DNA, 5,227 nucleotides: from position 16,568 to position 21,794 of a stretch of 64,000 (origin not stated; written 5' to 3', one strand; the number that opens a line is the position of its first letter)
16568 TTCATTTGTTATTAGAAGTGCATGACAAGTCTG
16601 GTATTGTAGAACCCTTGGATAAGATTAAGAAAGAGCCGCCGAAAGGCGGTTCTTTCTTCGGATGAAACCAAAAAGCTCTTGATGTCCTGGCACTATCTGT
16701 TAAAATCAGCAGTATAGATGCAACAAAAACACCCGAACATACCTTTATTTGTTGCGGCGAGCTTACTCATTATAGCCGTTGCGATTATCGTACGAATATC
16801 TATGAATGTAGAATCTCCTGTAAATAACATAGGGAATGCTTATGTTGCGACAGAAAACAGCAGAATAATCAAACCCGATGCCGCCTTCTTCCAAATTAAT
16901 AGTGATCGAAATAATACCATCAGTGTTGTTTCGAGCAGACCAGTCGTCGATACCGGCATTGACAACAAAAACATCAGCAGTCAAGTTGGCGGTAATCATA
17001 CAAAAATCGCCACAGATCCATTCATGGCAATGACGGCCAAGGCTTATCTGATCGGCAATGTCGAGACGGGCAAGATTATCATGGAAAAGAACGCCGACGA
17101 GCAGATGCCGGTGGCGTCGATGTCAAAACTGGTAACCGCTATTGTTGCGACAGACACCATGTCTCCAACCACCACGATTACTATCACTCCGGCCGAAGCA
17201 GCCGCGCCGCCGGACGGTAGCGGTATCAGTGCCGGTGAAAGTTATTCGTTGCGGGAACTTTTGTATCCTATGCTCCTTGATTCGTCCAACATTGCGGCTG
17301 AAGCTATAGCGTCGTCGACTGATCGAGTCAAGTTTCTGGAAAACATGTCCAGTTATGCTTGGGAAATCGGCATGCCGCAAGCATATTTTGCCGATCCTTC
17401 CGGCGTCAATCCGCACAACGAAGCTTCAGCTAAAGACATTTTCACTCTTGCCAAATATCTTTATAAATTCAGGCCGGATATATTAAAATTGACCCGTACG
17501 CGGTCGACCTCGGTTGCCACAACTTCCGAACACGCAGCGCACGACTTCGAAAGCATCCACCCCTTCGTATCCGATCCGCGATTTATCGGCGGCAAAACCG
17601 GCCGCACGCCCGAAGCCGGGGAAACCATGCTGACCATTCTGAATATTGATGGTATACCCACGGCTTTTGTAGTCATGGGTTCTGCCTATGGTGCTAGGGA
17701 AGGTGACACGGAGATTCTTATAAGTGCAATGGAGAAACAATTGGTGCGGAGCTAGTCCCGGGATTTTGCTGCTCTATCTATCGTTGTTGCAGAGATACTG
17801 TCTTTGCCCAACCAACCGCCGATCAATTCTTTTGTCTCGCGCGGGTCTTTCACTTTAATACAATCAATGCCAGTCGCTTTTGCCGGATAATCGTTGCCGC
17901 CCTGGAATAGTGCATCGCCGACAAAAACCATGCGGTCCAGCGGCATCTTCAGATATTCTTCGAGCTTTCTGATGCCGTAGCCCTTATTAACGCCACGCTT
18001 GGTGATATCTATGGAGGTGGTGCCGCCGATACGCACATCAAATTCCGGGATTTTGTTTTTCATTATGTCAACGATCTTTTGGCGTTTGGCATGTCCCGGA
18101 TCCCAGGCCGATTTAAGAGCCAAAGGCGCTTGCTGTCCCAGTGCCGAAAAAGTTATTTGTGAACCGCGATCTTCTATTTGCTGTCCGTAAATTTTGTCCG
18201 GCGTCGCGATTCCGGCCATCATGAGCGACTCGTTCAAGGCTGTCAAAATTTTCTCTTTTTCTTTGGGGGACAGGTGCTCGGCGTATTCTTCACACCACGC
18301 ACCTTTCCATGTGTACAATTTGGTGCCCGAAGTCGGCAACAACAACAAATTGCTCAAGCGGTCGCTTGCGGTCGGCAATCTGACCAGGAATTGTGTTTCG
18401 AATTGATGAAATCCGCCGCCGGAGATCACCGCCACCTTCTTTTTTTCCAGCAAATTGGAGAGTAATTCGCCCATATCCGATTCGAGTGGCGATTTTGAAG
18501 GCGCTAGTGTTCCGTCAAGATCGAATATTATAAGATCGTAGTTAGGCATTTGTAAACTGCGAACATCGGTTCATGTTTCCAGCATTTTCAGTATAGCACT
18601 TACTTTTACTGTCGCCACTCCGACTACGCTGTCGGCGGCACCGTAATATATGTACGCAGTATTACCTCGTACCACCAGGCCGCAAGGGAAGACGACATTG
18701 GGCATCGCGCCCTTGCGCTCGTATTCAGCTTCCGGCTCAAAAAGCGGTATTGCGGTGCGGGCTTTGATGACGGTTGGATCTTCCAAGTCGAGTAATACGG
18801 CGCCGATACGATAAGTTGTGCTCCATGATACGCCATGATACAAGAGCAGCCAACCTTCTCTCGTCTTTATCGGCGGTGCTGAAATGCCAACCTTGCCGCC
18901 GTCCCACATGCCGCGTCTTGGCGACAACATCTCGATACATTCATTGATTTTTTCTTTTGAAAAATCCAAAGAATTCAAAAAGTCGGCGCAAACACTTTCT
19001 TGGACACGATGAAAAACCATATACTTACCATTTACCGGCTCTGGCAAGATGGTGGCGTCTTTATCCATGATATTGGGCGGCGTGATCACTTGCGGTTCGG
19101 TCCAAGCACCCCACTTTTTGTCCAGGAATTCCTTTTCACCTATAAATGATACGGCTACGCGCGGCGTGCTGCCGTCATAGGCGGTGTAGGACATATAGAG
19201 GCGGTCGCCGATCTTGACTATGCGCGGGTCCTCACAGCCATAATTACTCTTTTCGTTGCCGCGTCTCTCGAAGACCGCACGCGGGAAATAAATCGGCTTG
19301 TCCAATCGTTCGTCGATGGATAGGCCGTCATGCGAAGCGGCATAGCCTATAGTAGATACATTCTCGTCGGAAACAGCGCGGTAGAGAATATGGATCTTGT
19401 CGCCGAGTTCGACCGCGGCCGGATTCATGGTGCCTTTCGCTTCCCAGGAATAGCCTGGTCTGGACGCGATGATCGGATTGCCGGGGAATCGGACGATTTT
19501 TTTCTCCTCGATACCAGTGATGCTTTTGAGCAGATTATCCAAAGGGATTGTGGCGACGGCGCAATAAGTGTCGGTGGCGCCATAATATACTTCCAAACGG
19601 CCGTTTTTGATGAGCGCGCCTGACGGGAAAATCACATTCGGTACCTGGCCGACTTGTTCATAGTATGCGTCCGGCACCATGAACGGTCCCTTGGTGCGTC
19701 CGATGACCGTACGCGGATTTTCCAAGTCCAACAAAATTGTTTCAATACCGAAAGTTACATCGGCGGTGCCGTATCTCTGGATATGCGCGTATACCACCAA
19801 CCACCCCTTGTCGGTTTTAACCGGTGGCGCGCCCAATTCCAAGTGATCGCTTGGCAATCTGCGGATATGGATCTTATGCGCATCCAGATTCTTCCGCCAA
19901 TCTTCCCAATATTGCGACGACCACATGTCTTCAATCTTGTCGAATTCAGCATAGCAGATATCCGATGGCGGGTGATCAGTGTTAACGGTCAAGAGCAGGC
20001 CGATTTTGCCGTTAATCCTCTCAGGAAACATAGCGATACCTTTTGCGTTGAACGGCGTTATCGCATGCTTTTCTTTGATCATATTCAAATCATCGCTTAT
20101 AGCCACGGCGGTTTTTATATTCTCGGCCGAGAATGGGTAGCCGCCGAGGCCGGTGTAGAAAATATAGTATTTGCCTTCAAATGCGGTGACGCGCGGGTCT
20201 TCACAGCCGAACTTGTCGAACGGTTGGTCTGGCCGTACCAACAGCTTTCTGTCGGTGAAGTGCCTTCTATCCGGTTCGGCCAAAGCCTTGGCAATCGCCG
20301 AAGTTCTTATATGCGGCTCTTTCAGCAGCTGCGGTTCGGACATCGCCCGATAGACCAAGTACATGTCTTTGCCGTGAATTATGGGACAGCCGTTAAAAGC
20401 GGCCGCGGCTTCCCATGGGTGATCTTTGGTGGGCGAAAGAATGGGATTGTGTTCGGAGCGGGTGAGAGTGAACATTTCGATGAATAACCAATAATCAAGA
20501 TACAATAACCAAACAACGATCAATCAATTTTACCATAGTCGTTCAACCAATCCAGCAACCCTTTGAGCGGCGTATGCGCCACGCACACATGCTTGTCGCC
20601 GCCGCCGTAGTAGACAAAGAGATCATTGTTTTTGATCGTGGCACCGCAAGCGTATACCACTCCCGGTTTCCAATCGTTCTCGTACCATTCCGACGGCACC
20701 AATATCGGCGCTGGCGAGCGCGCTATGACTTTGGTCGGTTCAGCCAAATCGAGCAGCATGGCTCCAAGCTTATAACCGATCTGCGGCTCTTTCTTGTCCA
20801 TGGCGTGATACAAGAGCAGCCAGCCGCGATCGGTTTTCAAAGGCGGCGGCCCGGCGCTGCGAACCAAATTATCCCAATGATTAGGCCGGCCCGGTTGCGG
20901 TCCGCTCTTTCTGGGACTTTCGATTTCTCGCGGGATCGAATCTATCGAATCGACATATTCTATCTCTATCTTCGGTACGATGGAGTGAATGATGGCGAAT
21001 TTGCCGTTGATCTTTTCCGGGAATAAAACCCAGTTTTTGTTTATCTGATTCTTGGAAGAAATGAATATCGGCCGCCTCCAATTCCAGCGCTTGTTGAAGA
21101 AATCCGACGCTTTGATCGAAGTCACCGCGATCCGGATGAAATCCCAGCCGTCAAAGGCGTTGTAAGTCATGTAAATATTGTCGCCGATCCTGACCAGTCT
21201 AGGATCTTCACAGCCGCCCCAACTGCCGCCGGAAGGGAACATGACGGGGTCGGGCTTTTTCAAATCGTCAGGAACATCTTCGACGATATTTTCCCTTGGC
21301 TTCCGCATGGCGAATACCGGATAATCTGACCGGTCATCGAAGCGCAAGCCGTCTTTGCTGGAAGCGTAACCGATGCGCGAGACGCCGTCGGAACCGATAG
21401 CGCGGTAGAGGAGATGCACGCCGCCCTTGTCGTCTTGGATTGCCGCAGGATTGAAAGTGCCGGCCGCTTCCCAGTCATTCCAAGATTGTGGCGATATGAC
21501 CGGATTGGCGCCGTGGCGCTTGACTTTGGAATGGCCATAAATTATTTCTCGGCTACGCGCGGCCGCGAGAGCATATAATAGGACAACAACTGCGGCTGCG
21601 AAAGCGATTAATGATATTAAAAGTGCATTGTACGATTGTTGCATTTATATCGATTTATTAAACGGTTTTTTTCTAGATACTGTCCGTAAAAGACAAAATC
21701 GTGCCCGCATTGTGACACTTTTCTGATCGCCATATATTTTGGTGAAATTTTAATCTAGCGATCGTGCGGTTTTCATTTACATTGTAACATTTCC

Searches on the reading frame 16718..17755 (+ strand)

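Call 3: search_protein_families(library=pfam, proteins=[window:16718-17755:+], max_evalue=1)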
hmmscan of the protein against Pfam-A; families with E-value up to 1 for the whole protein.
window:16718-17755:+ (345 aa): 3 families
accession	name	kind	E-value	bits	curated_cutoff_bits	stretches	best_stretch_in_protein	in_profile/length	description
PF00768.25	Peptidase_S11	-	9.4e-32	110.8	27.6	1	99-322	6-237/239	D-alanyl-D-alanine carboxypeptidase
PF13354.11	Beta-lactamase2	-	4.7e-10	39.6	22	1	114-252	6-148/214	Beta-lactamase enzyme family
PF02113.21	Peptidase_S13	-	4.4e-08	32.7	22.8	1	96-155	7-66/444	D-Ala-D-Ala carboxypeptidase 3 (S13) family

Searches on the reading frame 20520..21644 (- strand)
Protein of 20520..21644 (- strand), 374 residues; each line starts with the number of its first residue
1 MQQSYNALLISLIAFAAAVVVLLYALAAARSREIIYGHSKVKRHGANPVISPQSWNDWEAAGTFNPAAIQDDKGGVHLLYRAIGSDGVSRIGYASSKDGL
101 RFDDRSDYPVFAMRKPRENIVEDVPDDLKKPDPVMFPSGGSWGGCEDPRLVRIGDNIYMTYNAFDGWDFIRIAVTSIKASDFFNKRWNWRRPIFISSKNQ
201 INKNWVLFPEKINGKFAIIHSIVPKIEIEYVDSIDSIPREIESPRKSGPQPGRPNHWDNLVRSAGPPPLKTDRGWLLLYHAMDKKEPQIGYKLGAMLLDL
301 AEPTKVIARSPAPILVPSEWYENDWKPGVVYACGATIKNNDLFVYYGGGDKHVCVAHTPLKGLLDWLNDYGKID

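Call 63: search_protein_families(library=pfam, proteins=[window:20520-21644:-], max_evalue=0.01)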
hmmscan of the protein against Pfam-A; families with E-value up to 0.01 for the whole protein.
window:20520-21644:- (374 aa): 1 family
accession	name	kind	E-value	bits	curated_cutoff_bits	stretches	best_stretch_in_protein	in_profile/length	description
PF04041.19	Glyco_hydro_130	-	1.8e-41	142.6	26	1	60-368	32-319/320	beta-1,4-mannooligosaccharide phosphorylase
